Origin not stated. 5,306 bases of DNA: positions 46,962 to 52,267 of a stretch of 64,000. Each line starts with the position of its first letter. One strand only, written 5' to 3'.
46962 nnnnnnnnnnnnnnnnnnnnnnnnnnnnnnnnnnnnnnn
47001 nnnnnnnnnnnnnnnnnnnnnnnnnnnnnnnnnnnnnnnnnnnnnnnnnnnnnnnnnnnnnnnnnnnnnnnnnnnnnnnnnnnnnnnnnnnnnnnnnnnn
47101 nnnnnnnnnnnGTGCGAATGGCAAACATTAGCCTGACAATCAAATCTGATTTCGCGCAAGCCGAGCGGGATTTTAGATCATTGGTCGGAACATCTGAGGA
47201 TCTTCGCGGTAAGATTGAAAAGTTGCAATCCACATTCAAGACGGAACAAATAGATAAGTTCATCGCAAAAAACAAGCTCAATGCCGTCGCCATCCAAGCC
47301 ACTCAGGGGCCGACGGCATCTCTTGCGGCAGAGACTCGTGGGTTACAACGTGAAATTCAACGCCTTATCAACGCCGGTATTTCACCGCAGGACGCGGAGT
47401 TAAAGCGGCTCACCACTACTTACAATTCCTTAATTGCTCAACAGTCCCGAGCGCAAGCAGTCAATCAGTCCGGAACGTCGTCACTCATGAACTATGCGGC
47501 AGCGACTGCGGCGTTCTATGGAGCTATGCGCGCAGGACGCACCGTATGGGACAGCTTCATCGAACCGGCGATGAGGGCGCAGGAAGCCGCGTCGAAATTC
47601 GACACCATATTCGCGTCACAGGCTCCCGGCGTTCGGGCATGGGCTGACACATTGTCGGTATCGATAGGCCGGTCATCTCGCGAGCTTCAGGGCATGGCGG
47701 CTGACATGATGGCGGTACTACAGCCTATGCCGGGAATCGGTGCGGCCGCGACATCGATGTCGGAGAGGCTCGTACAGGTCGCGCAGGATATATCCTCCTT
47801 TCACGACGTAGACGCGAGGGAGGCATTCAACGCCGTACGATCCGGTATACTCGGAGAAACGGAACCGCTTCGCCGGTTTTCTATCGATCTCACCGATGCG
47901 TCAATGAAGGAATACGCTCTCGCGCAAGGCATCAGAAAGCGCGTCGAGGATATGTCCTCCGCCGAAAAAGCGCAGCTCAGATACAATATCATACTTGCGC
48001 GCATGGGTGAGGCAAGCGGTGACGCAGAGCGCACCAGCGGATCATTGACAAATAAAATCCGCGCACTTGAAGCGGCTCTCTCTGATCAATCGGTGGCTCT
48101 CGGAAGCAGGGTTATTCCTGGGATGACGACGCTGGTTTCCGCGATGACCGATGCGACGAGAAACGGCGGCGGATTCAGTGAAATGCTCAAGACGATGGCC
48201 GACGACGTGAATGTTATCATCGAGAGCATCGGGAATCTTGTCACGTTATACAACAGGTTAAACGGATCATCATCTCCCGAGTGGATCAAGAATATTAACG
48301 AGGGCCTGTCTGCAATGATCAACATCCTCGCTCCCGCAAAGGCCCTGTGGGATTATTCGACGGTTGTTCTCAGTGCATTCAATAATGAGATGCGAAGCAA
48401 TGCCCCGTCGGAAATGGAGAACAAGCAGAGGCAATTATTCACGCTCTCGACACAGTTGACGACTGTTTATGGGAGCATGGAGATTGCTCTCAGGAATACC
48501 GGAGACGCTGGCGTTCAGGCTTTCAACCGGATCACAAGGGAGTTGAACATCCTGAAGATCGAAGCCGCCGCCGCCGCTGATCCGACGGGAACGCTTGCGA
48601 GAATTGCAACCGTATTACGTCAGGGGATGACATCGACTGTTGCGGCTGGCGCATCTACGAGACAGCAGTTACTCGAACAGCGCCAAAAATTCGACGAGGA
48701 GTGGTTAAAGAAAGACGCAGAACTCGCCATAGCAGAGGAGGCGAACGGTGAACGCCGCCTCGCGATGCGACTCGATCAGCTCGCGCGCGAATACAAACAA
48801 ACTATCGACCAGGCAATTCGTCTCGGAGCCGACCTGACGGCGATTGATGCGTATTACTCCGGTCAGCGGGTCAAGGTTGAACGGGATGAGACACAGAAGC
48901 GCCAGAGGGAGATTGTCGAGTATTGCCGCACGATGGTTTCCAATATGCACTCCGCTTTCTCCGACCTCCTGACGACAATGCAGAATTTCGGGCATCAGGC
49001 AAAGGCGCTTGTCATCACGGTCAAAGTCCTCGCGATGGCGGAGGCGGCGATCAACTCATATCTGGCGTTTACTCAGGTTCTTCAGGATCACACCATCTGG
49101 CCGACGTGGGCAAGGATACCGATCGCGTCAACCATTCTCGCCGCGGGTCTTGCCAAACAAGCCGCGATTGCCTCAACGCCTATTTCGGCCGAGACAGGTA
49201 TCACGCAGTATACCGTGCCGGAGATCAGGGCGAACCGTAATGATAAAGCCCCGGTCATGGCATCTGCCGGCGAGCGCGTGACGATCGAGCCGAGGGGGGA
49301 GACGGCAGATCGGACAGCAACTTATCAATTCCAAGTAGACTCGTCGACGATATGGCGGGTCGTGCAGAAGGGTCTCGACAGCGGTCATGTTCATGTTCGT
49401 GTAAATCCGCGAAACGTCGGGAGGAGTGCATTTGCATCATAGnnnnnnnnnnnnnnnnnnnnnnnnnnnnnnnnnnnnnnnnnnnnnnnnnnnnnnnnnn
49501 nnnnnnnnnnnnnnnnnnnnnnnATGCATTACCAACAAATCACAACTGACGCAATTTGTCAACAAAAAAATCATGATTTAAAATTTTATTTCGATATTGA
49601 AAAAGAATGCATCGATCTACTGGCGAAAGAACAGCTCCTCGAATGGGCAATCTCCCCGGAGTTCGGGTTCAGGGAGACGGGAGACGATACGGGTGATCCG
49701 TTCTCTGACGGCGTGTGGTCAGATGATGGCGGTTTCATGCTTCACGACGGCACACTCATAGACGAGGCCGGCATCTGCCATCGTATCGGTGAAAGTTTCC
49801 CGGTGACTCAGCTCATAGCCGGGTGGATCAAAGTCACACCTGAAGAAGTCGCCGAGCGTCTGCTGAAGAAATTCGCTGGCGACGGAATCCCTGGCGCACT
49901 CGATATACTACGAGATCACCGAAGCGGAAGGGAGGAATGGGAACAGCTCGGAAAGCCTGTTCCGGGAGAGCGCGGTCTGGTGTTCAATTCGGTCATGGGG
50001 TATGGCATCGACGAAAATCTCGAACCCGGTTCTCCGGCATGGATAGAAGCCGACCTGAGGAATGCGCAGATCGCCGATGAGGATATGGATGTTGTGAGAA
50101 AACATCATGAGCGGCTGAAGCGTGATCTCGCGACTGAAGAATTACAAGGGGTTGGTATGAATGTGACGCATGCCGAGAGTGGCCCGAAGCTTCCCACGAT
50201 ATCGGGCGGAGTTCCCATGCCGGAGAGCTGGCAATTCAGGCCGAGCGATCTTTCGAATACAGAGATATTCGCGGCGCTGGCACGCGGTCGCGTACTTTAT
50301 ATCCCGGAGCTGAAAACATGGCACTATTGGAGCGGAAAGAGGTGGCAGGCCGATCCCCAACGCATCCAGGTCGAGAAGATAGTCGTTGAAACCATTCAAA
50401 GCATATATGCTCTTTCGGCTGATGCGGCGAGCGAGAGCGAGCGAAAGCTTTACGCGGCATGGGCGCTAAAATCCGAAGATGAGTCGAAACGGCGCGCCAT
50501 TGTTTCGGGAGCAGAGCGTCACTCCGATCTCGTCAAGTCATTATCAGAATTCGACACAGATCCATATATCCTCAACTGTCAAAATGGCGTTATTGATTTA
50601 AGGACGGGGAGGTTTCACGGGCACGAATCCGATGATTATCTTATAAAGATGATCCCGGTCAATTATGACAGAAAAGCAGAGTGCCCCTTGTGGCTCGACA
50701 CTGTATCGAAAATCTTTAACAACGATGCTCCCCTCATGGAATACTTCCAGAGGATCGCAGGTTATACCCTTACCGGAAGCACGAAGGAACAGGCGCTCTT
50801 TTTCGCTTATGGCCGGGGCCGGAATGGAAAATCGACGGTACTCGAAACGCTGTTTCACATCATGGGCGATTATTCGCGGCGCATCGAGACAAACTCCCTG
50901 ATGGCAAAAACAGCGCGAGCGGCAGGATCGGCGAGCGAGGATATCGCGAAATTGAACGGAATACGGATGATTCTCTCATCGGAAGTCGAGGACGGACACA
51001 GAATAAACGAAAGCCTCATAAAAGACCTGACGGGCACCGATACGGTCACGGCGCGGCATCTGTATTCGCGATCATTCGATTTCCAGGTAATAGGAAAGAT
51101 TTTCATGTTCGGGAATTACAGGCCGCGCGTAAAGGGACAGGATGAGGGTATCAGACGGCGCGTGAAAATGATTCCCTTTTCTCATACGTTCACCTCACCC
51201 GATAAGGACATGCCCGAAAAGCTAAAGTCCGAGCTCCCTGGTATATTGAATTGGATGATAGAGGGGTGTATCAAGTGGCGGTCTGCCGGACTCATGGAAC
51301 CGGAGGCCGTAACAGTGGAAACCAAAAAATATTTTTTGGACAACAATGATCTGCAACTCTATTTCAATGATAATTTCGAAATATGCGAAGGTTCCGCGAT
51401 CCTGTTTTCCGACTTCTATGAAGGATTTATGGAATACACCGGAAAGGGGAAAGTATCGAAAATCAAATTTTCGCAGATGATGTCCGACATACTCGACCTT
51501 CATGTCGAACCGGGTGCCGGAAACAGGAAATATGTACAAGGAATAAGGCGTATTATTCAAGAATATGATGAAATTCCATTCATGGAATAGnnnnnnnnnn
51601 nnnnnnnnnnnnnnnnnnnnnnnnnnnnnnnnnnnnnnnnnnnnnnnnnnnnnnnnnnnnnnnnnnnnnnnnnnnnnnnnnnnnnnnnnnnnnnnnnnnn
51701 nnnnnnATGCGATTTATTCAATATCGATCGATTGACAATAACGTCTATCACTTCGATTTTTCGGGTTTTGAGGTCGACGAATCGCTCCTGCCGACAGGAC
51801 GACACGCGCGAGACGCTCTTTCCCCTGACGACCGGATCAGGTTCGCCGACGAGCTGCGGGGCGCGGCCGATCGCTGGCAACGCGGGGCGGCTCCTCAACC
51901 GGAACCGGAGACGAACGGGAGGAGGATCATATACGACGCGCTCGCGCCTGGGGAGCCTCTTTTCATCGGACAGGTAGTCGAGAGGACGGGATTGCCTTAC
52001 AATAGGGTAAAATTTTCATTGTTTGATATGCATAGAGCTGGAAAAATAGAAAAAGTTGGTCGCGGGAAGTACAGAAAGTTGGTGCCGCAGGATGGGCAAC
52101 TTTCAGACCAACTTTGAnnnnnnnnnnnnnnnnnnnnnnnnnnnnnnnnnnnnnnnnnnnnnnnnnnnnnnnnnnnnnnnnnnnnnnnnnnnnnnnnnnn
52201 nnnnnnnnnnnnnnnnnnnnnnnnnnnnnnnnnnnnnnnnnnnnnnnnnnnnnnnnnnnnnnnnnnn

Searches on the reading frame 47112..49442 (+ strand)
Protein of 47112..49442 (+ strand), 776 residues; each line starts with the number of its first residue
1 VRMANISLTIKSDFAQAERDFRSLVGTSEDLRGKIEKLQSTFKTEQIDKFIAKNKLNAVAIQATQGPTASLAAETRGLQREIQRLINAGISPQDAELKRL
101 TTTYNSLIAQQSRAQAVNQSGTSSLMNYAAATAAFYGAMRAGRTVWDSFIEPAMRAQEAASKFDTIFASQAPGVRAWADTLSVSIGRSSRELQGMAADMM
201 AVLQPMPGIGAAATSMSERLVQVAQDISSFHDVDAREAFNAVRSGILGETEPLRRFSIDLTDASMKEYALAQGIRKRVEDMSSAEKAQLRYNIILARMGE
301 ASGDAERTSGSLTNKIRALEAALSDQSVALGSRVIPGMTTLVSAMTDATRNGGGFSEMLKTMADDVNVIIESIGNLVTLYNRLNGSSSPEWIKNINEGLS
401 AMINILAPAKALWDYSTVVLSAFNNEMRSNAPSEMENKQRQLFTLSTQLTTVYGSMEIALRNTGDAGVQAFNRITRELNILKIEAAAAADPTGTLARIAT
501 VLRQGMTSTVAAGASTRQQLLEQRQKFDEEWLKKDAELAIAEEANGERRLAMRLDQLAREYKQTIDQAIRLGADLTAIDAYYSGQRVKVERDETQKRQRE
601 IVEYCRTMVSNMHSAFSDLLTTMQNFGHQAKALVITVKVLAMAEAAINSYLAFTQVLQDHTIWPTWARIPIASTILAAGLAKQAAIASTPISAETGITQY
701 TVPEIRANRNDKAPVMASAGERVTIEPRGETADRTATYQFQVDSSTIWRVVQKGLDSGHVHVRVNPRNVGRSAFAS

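Call 78: search_protein_families(library=phrogs, proteins=[window:47112-49442:+], max_evalue=0.001)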
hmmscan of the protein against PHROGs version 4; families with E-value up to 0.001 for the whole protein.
window:47112-49442:+ (776 aa): 4 families
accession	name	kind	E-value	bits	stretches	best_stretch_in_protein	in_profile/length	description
phrog_28918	-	unknown function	1.6e-25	90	1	192-340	77-225/1445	-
phrog_1535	-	tail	1.5e-22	80.6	1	5-345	65-391/1152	tail length tape measure protein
phrog_28083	-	unknown function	1.5e-15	57.8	1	148-348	227-425/830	-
phrog_1506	-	tail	2.9e-06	26.6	1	514-692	991-1174/1269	tail length tape measure protein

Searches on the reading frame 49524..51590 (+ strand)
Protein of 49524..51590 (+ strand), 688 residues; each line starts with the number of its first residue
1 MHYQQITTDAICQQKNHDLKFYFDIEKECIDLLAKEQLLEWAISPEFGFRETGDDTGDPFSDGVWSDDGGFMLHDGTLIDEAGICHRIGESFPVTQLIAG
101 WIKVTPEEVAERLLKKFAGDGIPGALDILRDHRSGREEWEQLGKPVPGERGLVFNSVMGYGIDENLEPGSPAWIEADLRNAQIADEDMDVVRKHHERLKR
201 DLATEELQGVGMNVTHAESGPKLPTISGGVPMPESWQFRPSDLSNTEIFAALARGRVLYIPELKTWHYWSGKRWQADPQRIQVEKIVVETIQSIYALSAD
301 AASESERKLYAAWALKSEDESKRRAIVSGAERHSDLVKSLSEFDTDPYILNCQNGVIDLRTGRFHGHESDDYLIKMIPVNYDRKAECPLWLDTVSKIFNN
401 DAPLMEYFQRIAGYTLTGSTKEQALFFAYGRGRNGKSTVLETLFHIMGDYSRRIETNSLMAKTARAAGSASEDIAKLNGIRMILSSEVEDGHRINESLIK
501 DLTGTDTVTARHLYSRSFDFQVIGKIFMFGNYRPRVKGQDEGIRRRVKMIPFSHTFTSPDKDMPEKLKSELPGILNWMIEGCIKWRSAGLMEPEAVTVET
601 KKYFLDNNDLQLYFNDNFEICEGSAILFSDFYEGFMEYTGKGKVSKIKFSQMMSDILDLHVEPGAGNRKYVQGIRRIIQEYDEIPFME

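Call 4: search_protein_families(library=pfam, proteins=[window:49524-51590:+], max_evalue=1)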
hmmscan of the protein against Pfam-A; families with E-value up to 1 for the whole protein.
window:49524-51590:+ (688 aa): 2 families
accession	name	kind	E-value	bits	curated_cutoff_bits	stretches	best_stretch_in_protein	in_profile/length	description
PF08706.16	D5_N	-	1.9e-29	103.2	22.4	1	247-398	2-144/145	D5 N terminal like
PF19263.5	DUF5906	-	4.7e-07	30.9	27.6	1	429-545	2-113/114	Family of unknown function (DUF5906)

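Call 78: search_protein_families(library=phrogs, proteins=[window:49524-51590:+], max_evalue=0.001)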
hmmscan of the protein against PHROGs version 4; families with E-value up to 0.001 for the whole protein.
window:49524-51590:+ (688 aa): 10 families
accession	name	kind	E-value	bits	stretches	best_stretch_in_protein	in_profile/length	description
phrog_1156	-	DNA, RNA and nucleotide metabolism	3.1e-100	338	1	222-656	349-803/855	DNA primase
phrog_1829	-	DNA, RNA and nucleotide metabolism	4.7e-97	326.9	1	242-674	326-753/772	DNA primase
phrog_6088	-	DNA, RNA and nucleotide metabolism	3e-92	311.3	1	237-645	329-728/772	DNA primase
phrog_2478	-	DNA, RNA and nucleotide metabolism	8.4e-90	303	1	241-671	406-836/854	DNA polymerase/primase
phrog_864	-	DNA, RNA and nucleotide metabolism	7.4e-72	244.2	1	263-656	228-599/1064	DNA primase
phrog_1883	-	DNA, RNA and nucleotide metabolism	2.7e-64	218.8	1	306-639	375-709/756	DNA helicase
phrog_16950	-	DNA, RNA and nucleotide metabolism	3.5e-64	218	1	264-617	388-762/843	DNA primase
phrog_7601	-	unknown function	1.1e-26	94.9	1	407-653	4-250/289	-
phrog_16213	-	DNA, RNA and nucleotide metabolism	2.8e-17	63.2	1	338-580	305-547/732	DNA primase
phrog_4210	-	DNA, RNA and nucleotide metabolism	1.9e-08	33.6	1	369-642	124-388/1304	DNA polymerase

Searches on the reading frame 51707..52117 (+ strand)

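Call 4: search_protein_families(library=pfam, proteins=[window:51707-52117:+], max_evalue=1)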
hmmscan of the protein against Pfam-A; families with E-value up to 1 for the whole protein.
window:51707-52117:+ (136 aa): 5 families
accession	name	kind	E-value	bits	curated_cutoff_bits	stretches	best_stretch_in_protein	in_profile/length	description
PF17782.7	DprA_WH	-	0.0062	17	22.9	1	61-104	3-45/61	DprA winged helix domain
PF13338.12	AbiEi_4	-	0.014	15.9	25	1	94-123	22-47/49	Transcriptional regulator, AbiEi antitoxin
PF01978.25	TrmB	-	0.2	12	25.6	1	76-123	14-60/68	Sugar-specific transcriptional regulator TrmB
PF14338.12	Mrr_N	-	0.23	12.1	29.5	1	98-123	51-76/87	Mrr N-terminal domain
PF24034.1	DUF7343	-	0.24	11.7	27.6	1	89-121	23-55/62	Domain of unknown function (DUF7343)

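Call 5: search_protein_families(library=padloc, proteins=[window:51707-52117:+], max_evalue=1)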
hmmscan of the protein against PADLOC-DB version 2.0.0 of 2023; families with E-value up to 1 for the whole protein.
window:51707-52117:+ (136 aa): 2 families
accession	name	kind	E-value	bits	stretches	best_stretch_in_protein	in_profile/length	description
PDLC02258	AbiEi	-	0.0094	14.1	1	92-128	19-59/196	AbiEi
PDLC02226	AbiEi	-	0.036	11.9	1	81-124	16-57/202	AbiEi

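Call 6: search_protein_families(library=ncbifam, proteins=[window:51707-52117:+], max_evalue=1)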
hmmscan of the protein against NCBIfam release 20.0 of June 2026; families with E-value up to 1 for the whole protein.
window:51707-52117:+ (136 aa): 0 families

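Call 42: search_protein_families(library=phrogs, proteins=[window:51707-52117:+], max_evalue=0.01)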
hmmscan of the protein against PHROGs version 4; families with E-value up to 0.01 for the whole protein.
window:51707-52117:+ (136 aa): 0 families
